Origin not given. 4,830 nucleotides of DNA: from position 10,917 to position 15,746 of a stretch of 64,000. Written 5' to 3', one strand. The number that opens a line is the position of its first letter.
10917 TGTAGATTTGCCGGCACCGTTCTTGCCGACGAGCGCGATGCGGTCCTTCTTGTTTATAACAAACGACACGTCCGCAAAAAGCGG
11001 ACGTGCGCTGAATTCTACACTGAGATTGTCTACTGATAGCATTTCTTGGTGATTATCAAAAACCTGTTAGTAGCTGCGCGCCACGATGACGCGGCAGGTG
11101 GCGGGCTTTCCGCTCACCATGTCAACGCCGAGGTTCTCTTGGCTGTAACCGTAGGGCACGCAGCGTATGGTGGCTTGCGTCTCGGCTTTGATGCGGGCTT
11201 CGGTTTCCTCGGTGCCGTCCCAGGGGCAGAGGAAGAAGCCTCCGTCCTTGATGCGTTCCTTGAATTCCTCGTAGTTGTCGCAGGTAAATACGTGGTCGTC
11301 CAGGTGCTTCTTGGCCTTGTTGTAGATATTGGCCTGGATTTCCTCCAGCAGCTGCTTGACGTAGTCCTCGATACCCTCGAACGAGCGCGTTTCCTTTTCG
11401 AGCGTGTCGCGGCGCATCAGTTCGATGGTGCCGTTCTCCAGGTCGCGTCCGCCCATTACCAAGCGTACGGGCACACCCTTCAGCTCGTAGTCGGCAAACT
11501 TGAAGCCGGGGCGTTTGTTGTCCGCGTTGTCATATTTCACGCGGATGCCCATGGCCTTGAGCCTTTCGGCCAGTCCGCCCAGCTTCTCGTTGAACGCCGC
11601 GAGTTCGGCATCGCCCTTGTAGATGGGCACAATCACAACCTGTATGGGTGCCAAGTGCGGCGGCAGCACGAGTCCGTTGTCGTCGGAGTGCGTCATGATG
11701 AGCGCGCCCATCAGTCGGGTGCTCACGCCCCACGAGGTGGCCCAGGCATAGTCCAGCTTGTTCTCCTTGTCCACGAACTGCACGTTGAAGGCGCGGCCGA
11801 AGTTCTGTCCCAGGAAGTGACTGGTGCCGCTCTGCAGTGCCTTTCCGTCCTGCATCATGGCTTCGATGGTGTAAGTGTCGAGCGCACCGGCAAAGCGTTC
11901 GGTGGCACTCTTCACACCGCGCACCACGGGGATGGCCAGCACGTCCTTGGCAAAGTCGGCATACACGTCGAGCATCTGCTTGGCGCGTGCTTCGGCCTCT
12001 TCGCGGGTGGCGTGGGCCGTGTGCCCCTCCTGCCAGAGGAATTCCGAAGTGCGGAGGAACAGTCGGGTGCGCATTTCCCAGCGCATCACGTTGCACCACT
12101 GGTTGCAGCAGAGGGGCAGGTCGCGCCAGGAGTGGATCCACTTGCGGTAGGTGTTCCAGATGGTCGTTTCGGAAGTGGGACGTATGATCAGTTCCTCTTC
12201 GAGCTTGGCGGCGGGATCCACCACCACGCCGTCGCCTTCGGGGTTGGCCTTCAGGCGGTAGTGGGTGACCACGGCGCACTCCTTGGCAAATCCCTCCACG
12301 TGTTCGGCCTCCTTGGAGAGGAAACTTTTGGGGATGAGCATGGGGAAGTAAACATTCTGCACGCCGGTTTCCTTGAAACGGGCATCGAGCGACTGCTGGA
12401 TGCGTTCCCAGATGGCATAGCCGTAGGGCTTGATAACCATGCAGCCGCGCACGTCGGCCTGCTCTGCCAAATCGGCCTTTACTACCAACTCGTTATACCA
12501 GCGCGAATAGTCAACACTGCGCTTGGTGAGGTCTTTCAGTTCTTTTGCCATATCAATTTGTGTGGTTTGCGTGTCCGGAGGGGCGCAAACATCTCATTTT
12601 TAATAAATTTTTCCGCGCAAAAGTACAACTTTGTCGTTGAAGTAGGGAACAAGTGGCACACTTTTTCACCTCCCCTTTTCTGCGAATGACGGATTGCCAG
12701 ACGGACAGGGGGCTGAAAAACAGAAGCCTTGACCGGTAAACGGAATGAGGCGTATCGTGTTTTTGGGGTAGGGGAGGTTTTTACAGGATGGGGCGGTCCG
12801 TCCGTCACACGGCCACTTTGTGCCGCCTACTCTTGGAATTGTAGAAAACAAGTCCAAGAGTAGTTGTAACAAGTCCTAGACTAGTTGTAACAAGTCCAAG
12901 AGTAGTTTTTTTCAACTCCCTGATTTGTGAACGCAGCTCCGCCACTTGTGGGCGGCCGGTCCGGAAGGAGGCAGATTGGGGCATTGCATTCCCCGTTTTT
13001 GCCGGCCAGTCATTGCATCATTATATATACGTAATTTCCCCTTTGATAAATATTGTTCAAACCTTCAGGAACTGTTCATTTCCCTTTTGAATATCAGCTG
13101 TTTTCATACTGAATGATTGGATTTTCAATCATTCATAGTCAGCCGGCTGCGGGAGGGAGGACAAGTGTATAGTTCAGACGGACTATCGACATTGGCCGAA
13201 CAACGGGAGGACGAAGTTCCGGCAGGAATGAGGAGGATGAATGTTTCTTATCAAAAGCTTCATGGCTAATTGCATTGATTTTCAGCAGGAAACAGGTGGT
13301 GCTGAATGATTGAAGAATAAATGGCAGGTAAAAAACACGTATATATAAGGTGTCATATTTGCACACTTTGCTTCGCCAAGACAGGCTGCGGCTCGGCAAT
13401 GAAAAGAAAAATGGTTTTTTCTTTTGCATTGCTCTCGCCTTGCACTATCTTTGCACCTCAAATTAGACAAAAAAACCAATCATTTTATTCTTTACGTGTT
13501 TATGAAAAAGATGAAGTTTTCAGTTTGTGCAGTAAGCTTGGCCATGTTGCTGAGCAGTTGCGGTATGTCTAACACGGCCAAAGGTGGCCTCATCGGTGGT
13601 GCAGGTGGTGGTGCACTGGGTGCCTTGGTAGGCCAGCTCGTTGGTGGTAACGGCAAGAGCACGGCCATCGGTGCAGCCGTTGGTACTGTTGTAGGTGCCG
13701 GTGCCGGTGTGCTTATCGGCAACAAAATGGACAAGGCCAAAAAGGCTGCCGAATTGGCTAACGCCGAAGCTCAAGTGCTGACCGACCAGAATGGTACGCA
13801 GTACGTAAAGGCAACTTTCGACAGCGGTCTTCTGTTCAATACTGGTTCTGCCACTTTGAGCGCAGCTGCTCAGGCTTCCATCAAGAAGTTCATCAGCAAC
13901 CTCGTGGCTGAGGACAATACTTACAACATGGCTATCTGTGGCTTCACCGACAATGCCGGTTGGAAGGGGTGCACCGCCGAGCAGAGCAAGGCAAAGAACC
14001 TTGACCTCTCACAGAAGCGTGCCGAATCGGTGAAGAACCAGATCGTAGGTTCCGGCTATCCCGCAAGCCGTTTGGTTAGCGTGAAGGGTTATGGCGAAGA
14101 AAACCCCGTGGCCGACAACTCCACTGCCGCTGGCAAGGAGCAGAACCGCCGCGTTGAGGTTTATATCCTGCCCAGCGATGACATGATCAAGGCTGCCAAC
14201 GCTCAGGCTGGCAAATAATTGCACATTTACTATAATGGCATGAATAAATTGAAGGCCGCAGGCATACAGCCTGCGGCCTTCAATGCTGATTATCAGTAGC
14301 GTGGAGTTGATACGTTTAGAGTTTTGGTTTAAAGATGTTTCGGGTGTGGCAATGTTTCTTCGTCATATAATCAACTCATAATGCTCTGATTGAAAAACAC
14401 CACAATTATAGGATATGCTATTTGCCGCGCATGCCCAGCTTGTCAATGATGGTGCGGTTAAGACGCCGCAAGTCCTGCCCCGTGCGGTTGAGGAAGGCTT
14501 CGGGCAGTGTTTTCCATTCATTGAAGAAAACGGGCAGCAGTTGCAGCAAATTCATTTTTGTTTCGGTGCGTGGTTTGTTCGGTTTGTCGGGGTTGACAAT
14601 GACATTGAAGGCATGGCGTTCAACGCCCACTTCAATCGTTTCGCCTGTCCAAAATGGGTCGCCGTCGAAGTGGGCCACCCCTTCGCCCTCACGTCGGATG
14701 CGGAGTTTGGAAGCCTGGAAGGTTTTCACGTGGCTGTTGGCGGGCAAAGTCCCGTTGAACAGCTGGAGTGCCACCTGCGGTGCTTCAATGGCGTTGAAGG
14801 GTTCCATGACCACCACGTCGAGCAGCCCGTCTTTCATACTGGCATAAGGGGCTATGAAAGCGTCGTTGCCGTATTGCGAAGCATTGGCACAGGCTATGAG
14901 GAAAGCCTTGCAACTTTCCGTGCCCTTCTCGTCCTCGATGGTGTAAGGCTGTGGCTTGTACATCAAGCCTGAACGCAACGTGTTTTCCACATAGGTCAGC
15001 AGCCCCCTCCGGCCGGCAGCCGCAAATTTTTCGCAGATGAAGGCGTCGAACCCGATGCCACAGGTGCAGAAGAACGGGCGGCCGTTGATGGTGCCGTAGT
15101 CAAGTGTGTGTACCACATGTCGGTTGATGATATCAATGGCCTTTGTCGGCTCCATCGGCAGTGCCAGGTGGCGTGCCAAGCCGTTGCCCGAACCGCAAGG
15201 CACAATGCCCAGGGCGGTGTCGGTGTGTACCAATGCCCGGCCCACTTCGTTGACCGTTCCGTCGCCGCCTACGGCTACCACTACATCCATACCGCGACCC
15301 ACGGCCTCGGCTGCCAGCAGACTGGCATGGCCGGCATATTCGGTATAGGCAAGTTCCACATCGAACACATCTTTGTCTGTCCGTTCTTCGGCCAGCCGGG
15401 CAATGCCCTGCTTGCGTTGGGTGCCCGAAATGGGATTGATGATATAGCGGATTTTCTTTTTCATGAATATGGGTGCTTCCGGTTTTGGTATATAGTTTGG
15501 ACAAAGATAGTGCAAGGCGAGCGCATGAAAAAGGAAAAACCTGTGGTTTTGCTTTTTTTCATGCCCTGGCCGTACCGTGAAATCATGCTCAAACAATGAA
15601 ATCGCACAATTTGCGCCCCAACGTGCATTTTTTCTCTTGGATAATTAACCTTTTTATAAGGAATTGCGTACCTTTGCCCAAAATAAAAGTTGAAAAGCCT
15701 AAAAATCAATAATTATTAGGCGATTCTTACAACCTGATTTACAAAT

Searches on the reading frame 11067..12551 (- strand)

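Call 8: search_protein_families(library=pfam, proteins=[window:11067-12551:-], max_evalue=0.01)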
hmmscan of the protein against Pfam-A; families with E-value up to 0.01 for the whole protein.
window:11067-12551:- (494 aa): 3 families
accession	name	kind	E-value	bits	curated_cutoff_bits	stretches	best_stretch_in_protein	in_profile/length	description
PF03129.25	HGTP_anticodon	-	4e-21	75.4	21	1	304-400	1-93/94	Anticodon binding domain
PF00587.30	tRNA-synt_2b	-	7.1e-21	75.5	29.3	1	117-285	7-176/179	tRNA synthetase class II core domain (G, H, P, S and T)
PF09180.16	ProRS-C_1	-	3.3e-20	72.4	31.5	1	427-494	1-71/71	Prolyl-tRNA synthetase, C-terminal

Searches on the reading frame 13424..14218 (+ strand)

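Call 8: search_protein_families(library=pfam, proteins=[window:13424-14218:+], max_evalue=0.01)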
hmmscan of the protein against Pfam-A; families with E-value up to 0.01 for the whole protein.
window:13424-14218:+ (264 aa): 4 families
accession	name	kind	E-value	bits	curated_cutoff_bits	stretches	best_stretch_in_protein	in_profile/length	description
PF00691.25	OmpA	-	9.8e-18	64.8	27.2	1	137-242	1-98/98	OmpA family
PF13488.11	Gly-zipper_Omp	-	1.1e-06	28.9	25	1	57-104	1-44/46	Glycine zipper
PF13441.11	Gly-zipper_YMGG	-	4e-05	23.7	28.9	1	50-95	2-43/45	YMGG-like Gly-zipper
PF05433.20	Rick_17kDa_Anti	-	0.00017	21.8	24.2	1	57-98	1-42/43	Glycine zipper 2TM domain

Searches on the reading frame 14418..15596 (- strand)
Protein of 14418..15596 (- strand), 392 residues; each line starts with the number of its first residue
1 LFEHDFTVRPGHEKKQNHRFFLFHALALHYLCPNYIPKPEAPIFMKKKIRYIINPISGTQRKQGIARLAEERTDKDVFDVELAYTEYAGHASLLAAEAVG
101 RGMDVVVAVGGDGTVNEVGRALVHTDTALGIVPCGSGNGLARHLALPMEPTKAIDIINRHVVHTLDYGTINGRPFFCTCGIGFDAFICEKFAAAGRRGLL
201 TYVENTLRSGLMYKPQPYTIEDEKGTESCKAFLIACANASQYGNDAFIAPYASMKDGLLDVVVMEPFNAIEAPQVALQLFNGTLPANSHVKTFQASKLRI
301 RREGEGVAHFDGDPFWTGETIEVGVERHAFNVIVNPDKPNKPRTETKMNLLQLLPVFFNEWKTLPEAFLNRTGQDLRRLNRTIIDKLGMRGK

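Call 8: search_protein_families(library=pfam, proteins=[window:14418-15596:-], max_evalue=0.01)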
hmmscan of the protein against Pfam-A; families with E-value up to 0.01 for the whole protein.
window:14418-15596:- (392 aa): 3 families
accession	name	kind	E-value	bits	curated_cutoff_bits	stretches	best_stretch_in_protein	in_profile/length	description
PF00781.29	DAGK_cat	-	6.9e-30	103.7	23.6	1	49-169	2-124/125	Diacylglycerol kinase catalytic domain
PF19279.4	YegS_C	-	3.2e-18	66.4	27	1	181-314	5-139/158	YegS C-terminal NAD kinase beta sandwich-like domain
PF01513.26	NAD_kinase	-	0.0028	18.4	25.5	1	95-124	65-94/130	ATP-NAD kinase N-terminal domain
